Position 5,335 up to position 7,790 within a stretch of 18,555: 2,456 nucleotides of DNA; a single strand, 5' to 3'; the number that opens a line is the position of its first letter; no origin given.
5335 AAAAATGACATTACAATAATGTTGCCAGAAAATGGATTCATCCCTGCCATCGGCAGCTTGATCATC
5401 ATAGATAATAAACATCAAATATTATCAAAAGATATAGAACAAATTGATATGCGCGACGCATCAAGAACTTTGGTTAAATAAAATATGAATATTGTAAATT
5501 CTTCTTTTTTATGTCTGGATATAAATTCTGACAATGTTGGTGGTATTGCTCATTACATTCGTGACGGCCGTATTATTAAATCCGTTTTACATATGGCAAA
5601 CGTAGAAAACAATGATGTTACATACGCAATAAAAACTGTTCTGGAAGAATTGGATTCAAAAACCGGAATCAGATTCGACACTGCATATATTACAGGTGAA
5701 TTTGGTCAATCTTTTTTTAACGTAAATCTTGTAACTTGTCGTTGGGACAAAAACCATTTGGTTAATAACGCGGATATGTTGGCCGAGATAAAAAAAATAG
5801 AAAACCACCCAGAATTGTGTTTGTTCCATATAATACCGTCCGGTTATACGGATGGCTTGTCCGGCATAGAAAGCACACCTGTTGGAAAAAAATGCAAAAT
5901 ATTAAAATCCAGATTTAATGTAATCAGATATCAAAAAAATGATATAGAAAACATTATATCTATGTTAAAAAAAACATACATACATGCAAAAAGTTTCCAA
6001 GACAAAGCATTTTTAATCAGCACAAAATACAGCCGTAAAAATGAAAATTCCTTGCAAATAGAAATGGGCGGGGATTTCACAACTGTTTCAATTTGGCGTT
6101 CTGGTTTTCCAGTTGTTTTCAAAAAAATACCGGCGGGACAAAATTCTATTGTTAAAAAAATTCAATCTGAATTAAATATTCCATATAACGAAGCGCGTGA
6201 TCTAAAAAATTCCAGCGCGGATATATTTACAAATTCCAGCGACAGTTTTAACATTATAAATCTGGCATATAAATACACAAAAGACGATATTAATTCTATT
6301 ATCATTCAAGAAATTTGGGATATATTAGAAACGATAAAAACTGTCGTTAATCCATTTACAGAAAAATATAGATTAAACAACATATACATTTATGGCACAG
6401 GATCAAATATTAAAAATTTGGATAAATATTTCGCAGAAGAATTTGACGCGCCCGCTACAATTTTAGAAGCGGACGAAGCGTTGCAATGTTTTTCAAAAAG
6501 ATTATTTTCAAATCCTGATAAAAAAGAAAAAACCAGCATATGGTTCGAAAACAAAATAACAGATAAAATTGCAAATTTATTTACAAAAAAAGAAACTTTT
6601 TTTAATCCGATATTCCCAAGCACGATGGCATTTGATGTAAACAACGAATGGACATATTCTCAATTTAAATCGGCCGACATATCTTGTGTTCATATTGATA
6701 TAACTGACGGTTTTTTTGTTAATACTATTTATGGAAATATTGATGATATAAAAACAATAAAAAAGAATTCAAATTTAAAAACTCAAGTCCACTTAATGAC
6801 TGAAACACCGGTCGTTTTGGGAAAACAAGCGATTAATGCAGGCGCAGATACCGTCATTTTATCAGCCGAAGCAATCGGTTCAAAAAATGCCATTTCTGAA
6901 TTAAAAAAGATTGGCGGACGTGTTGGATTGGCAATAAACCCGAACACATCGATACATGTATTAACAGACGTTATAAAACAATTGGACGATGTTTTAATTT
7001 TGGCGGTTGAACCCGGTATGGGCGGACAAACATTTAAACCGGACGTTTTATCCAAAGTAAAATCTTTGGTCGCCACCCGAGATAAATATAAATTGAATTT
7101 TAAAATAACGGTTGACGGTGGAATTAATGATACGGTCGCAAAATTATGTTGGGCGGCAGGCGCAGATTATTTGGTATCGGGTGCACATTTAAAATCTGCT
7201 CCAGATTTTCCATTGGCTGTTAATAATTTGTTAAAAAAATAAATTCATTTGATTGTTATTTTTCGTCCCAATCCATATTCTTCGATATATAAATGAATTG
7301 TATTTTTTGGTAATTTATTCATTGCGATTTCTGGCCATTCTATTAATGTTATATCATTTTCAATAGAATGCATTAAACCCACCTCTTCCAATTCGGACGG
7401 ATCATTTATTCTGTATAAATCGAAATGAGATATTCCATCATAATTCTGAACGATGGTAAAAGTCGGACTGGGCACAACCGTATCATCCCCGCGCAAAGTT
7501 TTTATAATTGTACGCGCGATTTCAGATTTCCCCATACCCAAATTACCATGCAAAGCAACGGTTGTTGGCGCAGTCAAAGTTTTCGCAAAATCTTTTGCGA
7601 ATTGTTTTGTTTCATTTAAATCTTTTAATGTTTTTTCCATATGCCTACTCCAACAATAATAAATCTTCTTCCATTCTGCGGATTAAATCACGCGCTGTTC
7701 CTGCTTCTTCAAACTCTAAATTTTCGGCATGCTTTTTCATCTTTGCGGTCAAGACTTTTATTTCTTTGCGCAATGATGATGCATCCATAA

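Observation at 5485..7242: In-frame fusion of a cell-division FtsA homologue to the pentose-phosphate enzyme ribulose-phosphate 3-epimerase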

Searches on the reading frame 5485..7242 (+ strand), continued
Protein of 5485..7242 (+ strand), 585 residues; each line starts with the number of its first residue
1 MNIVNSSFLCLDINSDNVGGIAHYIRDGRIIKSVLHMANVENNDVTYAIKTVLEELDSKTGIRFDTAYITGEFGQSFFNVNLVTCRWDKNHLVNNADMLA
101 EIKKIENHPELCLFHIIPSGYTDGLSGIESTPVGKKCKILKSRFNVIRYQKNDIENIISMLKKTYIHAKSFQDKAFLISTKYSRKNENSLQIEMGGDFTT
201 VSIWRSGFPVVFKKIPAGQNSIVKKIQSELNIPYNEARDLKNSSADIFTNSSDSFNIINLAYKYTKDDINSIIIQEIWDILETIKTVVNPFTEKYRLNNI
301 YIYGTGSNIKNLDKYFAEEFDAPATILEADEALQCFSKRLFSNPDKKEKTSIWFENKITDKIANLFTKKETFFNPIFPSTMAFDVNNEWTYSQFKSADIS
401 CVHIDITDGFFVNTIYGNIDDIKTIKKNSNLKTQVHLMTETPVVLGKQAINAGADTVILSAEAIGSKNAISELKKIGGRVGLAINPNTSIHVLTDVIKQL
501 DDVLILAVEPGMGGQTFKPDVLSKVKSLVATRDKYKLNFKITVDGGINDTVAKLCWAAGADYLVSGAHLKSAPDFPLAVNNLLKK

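Call 33: fold_search(model_id=the predicted structure, library=pdb)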
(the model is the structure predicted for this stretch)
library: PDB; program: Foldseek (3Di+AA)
matches with E <= 10: 1765; with E <= 0.001: 948
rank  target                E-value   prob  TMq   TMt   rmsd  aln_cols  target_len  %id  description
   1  3wt0_D                6.5e-22  1.00  0.47  0.68   5.3       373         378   16  Crystal Structure Analysis of Cell Division Protein (released 2015-04-29)
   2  3wt0_A                1.2e-21  1.00  0.46  0.68   5.1       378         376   15  Crystal Structure Analysis of Cell Division Protein (released 2015-04-29)
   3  3wt0_C                1.2e-21  1.00  0.47  0.69   5.2       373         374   16  Crystal Structure Analysis of Cell Division Protein (released 2015-04-29)
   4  3wqt_C                6.1e-21  1.00  0.47  0.70   4.9       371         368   15  Staphylococcus aureus FtsA complexed with AMPPNP (released 2014-10-08)
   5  1e4g                  1.4e-20  1.00  0.47  0.69   4.5       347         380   14  FtsA (ATP-bound form) from Thermotoga maritima (released 2000-10-18)
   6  3wqt_A                5.7e-20  1.00  0.44  0.65   5.9       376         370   15  Staphylococcus aureus FtsA complexed with AMPPNP (released 2014-10-08)
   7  7q6g                  7.6e-20  1.00  0.47  0.68   5.5       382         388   14  Xenorhabdus poinarii FtsA 1-396 ADP (released 2022-09-21)
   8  7q6i_B                8.6e-20  1.00  0.49  0.73   4.8       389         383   12  Vibrio maritimus FtsA 1-396 ATP and FtsN 1-29, bent tetramers in double filament arrangement (released 2022-09-21)
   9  3wqu_D                1.7e-19  1.00  0.44  0.66   6.9       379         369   17  Staphylococcus aureus FtsA complexed with ATP (released 2014-10-08)
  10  4a2a_B                1.8e-19  1.00  0.46  0.68   4.7       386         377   13  Thermotoga maritima FtsA:FtsZ(336-351) (released 2012-04-25)
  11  3wqu_B                1.8e-19  1.00  0.46  0.68   5.4       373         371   16  Staphylococcus aureus FtsA complexed with ATP (released 2014-10-08)
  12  3wqt_D                1.8e-19  1.00  0.44  0.69   5.3       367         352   16  Staphylococcus aureus FtsA complexed with AMPPNP (released 2014-10-08)
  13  7q6f_A                2.7e-19  1.00  0.49  0.73   4.3       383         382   13  Vibrio maritimus FtsA 1-396 ATP, double filament (released 2022-09-21)
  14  4a2a_A                4.3e-19  1.00  0.46  0.69   4.2       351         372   13  Thermotoga maritima FtsA:FtsZ(336-351) (released 2012-04-25)
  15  7q6i_D                7.2e-19  1.00  0.47  0.73   4.3       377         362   14  Vibrio maritimus FtsA 1-396 ATP and FtsN 1-29, bent tetramers in double filament arrangement (released 2022-09-21)
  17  7q6d                  1.3e-18  1.00  0.49  0.72   4.5       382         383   14  E. coli FtsA 1-405 ATP 3 Ni (released 2022-09-21)
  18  3wqt_B                1.3e-18  1.00  0.44  0.72   4.7       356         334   16  Staphylococcus aureus FtsA complexed with AMPPNP (released 2014-10-08)
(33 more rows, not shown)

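Call 43: list_cluster_members(proteins=[P0001, P0137, P0141, P0142, P0143, P0145, P0146, P0147, P0179, P0125])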
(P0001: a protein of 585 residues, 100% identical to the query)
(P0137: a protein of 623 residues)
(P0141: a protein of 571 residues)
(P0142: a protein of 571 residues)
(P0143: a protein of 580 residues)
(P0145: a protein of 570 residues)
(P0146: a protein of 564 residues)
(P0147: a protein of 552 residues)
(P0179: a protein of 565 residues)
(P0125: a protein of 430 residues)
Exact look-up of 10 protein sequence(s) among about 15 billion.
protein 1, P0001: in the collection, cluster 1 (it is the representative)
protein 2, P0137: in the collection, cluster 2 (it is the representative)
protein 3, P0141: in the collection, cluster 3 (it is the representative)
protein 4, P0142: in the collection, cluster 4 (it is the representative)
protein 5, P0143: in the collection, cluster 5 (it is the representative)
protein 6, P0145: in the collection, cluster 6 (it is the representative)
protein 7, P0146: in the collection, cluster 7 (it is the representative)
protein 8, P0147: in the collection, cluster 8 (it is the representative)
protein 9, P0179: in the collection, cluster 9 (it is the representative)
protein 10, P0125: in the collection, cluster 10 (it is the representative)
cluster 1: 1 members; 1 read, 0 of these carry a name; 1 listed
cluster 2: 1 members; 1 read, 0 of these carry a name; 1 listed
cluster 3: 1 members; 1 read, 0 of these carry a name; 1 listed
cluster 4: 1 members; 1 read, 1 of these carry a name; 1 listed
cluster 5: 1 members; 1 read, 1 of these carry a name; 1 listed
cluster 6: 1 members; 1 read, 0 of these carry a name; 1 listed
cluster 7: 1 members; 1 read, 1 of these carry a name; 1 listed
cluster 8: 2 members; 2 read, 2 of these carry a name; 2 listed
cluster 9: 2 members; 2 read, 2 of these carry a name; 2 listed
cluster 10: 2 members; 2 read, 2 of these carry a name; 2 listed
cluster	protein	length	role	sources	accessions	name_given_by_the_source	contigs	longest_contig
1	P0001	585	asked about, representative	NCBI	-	-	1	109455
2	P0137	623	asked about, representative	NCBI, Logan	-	-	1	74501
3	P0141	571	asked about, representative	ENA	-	-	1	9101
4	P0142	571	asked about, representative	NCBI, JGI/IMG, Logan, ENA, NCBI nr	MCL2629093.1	MAG: ribulose-phosphate 3-epimerase [Alphaproteobacteria bacterium] | ribulose-phosphate 3-epimerase [Alphaproteobacteria bacterium]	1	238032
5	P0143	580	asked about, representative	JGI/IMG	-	ribulose-phosphate 3-epimerase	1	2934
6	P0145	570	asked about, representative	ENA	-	-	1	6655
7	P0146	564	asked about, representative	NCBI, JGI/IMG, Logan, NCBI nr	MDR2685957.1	MAG: ribulose-phosphate 3-epimerase [Rickettsiales bacterium] | ribulose-phosphate 3-epimerase | ribulose-phosphate 3-epimerase [Rickettsiales bacterium]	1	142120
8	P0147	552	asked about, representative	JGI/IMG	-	ribulose-phosphate 3-epimerase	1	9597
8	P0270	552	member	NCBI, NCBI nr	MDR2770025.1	MAG: hypothetical protein LBB08_01085 [Rickettsiales bacterium] | hypothetical protein [Rickettsiales bacterium]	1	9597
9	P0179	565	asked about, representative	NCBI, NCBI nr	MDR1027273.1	MAG: hypothetical protein LBL46_02555 [Rickettsiales bacterium] | hypothetical protein [Rickettsiales bacterium]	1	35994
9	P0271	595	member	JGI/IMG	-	ribulose-phosphate 3-epimerase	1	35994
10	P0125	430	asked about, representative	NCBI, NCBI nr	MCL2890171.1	MAG: hypothetical protein FWF34_02860, partial [Alphaproteobacteria bacterium] | hypothetical protein [Alphaproteobacteria bacterium]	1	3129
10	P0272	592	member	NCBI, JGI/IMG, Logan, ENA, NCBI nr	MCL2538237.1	MAG: ribulose-phosphate 3-epimerase [Alphaproteobacteria bacterium] | ribulose-phosphate 3-epimerase [Alphaproteobacteria bacterium]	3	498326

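Call 45: find_encoding_contigs(protein=window:5485-7242:+, flank=10000, max_places=2)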
Protein window:5485-7242:+ (585 aa): no gene with exactly this product is on record in the collection.

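Call 52: search_protein_families(library=ncbifam, alignment_id=A1, max_evalue=0.001)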
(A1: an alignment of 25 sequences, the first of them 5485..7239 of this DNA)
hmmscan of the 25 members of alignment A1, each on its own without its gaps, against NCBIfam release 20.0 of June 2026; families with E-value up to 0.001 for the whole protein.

A. member 1, window:5485-7239:+ (585 aa): 10 families
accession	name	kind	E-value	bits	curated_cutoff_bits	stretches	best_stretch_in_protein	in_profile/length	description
NF004076.0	PRK05581.1-4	subfamily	2.5e-51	174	165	1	376-576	7-209/221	ribulose-phosphate 3-epimerase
TIGR01163.1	rpe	equivalog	2.6e-39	134.8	212.6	1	393-582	20-210/211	ribulose-phosphate 3-epimerase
NF007266.0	PRK09722.1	equivalog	5.6e-35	120.9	271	1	376-566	5-197/230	D-allulose 6-phosphate 3-epimerase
NF005944.0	PRK08005.1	equivalog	1.1e-20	73.8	376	1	393-577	21-202/210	ribulose-phosphate 3 epimerase family protein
NF005986.0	PRK08091.1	equivalog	3.9e-17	63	264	1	395-575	35-216/229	ribulose-phosphate 3-epimerase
TIGR01174.1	ftsA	equivalog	3.2e-13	49.5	175.85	1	45-326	49-344/371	cell division protein FtsA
NF010658.0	PRK14057.1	equivalog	5.5e-07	29.3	530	1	393-569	40-224/254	epimerase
TIGR01175.1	pilM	subfamily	0.00015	20.9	133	1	185-328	186-314/348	type IV pilus assembly protein PilM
TIGR02529.1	EutJ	subfamily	0.00021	20.9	152.1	0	187-258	108-175/239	ethanolamine utilization protein EutJ family protein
NF040964.1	MamK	subfamily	0.00038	19.6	400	1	222-319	188-292/335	MamK family actin-like protein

B. families by the number of members that match (of 25 scanned): 25 families
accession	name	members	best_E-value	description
NF004076.0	PRK05581.1-4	25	2.9e-56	ribulose-phosphate 3-epimerase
TIGR01163.1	rpe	25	4.4e-50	ribulose-phosphate 3-epimerase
NF007266.0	PRK09722.1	25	7.8e-44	D-allulose 6-phosphate 3-epimerase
TIGR01174.1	ftsA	25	2.6e-27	cell division protein FtsA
NF005944.0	PRK08005.1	25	5e-22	ribulose-phosphate 3 epimerase family protein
NF005986.0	PRK08091.1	25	7.2e-20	ribulose-phosphate 3-epimerase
TIGR01175.1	pilM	25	5.5e-12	type IV pilus assembly protein PilM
NF045709.1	Amuc_1101_fam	24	2e-11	Amuc_1101 family PilM-like pilus complex protein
TIGR03128.2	RuMP_HxlA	22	2e-08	3-hexulose-6-phosphate synthase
NF005442.0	PRK07028.1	22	5.9e-07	bifunctional hexulose-6-phosphate synthase/ribonuclease regulator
NF010658.0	PRK14057.1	20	1.4e-08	epimerase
NF011660.0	PRK15080.1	15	1.7e-09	ethanolamine utilization protein EutJ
TIGR02529.1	EutJ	14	2.2e-07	ethanolamine utilization protein EutJ family protein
NF009833.0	PRK13307.1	14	7.5e-07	bifunctional 5,6,7,8-tetrahydromethanopterin hydro-lyase/3-hexulose-6-phosphate synthase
NF045943.2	MAG3720_fam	13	1.5e-08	MAG3720 family protein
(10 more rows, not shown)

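Call 59: predict_structure(alignment_id=A3)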
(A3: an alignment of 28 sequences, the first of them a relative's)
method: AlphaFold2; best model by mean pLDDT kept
length: 594 residues; sequences in the alignment: 28
mean_pLDDT: 90.6   pTM: 0.61
mean pLDDT of the five models: 90.6, 89.6, 89.0, 88.0, 86.8
residues with pLDDT >= 90: 430; 70-90: 142; 50-70: 14; < 50: 8
segments of 3 or more residues with pLDDT < 50: 372-379
pLDDT, mean of each block of 10 residues (from residue 1): 82 93 90 93 92 95 94 94 96 95 94 94 88 95 95 93 93 94 92 95 92 95 96 92 88 84 87 95 96 96 94 95 96 95 90 86 74 45 88 91 90 86 81 92 91 90 93 83 93 90 88 89 84 95 93 94 96 95 91 84
secondary structure, 60 per line:
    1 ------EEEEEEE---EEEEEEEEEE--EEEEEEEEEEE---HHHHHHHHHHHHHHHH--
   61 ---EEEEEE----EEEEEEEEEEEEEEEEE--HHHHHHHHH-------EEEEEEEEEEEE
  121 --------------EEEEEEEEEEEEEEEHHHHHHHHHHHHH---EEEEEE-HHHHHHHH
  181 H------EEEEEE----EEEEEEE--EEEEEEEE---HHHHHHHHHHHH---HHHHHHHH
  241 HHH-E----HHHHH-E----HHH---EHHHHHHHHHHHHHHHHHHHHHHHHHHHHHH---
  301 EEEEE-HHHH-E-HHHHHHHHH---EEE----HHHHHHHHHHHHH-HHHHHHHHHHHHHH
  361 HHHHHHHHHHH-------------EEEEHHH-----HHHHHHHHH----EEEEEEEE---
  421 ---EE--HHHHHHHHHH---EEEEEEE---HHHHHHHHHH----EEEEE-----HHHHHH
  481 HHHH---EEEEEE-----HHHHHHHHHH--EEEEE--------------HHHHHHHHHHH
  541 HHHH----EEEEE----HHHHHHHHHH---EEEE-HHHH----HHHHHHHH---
elements in order: E7-13 E17-26 E29-39 H43-58 E64-69 E74-90 H93-101 E109-120 E135-149 H150-162 E166-171 H173-181 E188-193 E198-204 E207-214 H218-229 H233-243 H250-254 H268-297 E301-305 H307-310 H314-322 E326-328 H333-345 H347-371 E385-388 H397-405 E410-417 H428-437 E441-447 H451-460 E465-469 H475-484 E488-493 H499-508 E511-515 H530-544 E549-553 H558-567 E571-574 H576-579 H584-591

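Call 70: search_protein_families(library=pfam, proteins=[P0271], max_evalue=0.01)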
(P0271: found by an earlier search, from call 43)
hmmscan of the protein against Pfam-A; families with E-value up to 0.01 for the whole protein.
P0271 (595 aa): 3 families
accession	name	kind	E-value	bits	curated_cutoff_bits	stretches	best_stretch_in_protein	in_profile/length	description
PF00834.25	Ribul_P_3_epim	-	1e-33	116.9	21.1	1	386-577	4-196/198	Ribulose-phosphate 3 epimerase family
PF00107.32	ADH_zinc_N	-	0.0033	17.8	31.8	0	556-592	22-54/129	Zinc-binding dehydrogenase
PF02581.23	TMP-TENI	-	0.0034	17.2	27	1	430-573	45-175/180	Thiamine monophosphate synthase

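Call 82: search_protein_families(library=ncbifam, proteins=[P0018], max_evalue=0.00001)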
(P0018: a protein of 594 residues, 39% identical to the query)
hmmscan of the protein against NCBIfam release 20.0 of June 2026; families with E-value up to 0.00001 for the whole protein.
P0018 (594 aa): 11 families
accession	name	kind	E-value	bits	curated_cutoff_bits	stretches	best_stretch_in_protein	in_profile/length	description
NF004076.0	PRK05581.1-4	subfamily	1.1e-53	181.7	165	1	385-589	7-213/221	ribulose-phosphate 3-epimerase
TIGR01163.1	rpe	equivalog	9.6e-47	159.1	212.6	1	404-591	22-210/211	ribulose-phosphate 3-epimerase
NF007266.0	PRK09722.1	equivalog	1.6e-41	142.2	271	1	385-576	5-198/230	D-allulose 6-phosphate 3-epimerase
TIGR01174.1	ftsA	equivalog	3.8e-20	72.3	175.85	1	44-342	50-357/371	cell division protein FtsA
NF005986.0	PRK08091.1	equivalog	1.2e-17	64.7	264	1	401-583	32-215/229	ribulose-phosphate 3-epimerase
NF005944.0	PRK08005.1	equivalog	1e-15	57.5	376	1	408-585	27-201/210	ribulose-phosphate 3 epimerase family protein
NF045709.1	Amuc_1101_fam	equivalog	4.2e-10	39.1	650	1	178-327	167-313/608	Amuc_1101 family PilM-like pilus complex protein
NF045943.2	MAG3720_fam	hypoth_equivalog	1.5e-08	34.2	70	1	154-376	167-384/395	MAG3720 family protein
NF007009.0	PRK09472.1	equivalog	9.2e-07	28.3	409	1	111-342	127-371/420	cell division protein FtsA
TIGR03128.2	RuMP_HxlA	equivalog_domain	1.1e-06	28.4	200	1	455-584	68-194/205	3-hexulose-6-phosphate synthase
NF010658.0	PRK14057.1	equivalog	1.7e-06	27.8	530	1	410-578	48-224/254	epimerase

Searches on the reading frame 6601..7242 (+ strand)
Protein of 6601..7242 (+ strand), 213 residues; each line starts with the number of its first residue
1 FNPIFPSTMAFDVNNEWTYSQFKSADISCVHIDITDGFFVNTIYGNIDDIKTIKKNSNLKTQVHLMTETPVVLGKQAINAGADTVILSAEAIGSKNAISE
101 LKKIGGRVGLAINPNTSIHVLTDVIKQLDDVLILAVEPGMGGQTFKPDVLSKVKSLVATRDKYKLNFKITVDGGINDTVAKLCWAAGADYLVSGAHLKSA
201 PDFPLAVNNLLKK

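Call 6: search_protein_families(library=ncbifam, proteins=[window:6601-7242:+], max_evalue=0.01)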
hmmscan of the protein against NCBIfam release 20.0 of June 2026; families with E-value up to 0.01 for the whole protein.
window:6601-7242:+ (213 aa): 12 families
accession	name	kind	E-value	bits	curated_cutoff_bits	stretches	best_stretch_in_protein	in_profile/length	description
NF004076.0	PRK05581.1-4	subfamily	2.7e-52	177.2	165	1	4-204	7-209/221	ribulose-phosphate 3-epimerase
TIGR01163.1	rpe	equivalog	3e-40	137.8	212.6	1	21-210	20-210/211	ribulose-phosphate 3-epimerase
NF007266.0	PRK09722.1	equivalog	5.8e-36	124.1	271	1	4-194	5-197/230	D-allulose 6-phosphate 3-epimerase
NF005944.0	PRK08005.1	equivalog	1.2e-21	77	376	1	21-205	21-202/210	ribulose-phosphate 3 epimerase family protein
NF005986.0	PRK08091.1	equivalog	5.1e-18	65.9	264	1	23-203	35-216/229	ribulose-phosphate 3-epimerase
NF010658.0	PRK14057.1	equivalog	5.4e-08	32.7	530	1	21-197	40-224/254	epimerase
NF005442.0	PRK07028.1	equivalog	0.0002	20.1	593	1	68-202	68-198/430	bifunctional hexulose-6-phosphate synthase/ribonuclease regulator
NF009833.0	PRK13307.1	equivalog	0.00061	18.8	274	1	72-212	241-377/392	bifunctional 5,6,7,8-tetrahydromethanopterin hydro-lyase/3-hexulose-6-phosphate synthase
NF003649.0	PRK05286.2-2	equivalog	0.0016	17.5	505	1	34-134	190-286/351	quinone-dependent dihydroorotate dehydrogenase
TIGR03128.2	RuMP_HxlA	equivalog_domain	0.0029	17.3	200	1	75-203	69-194/205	3-hexulose-6-phosphate synthase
NF003198.0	PRK04169.1-2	subfamily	0.0045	16.1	247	0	161-203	192-235/249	geranylgeranylglyceryl/heptaprenylglyceryl phosphate synthase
NF041755.1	RuMP_HxlAB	equivalog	0.0074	15.3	500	0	162-202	158-198/391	bifunctional 3-hexulose-6-phosphate synthase/6-phospho-3-hexuloisomerase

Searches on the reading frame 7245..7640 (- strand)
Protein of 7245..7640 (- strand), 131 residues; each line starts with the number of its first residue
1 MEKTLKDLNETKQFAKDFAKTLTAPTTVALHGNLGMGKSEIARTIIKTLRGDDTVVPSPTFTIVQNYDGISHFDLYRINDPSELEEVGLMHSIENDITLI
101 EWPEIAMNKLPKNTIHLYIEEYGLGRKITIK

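Call 5: search_protein_families(library=pfam, proteins=[window:7245-7640:-], max_evalue=0.01)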
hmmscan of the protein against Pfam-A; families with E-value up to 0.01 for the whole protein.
window:7245-7640:- (131 aa): 3 families
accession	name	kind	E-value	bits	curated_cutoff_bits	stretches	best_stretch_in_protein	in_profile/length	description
PF02367.23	TsaE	-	4e-32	111.3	26.6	1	6-121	2-120/128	Threonylcarbamoyl adenosine biosynthesis protein TsaE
PF20720.3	nSTAND3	-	0.0036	17.5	27.2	1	15-87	7-60/155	Novel STAND NTPase 3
PF24883.2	NPHP3_N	-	0.0043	17.7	24.8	1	18-55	15-52/164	Nephrocystin 3, N-terminal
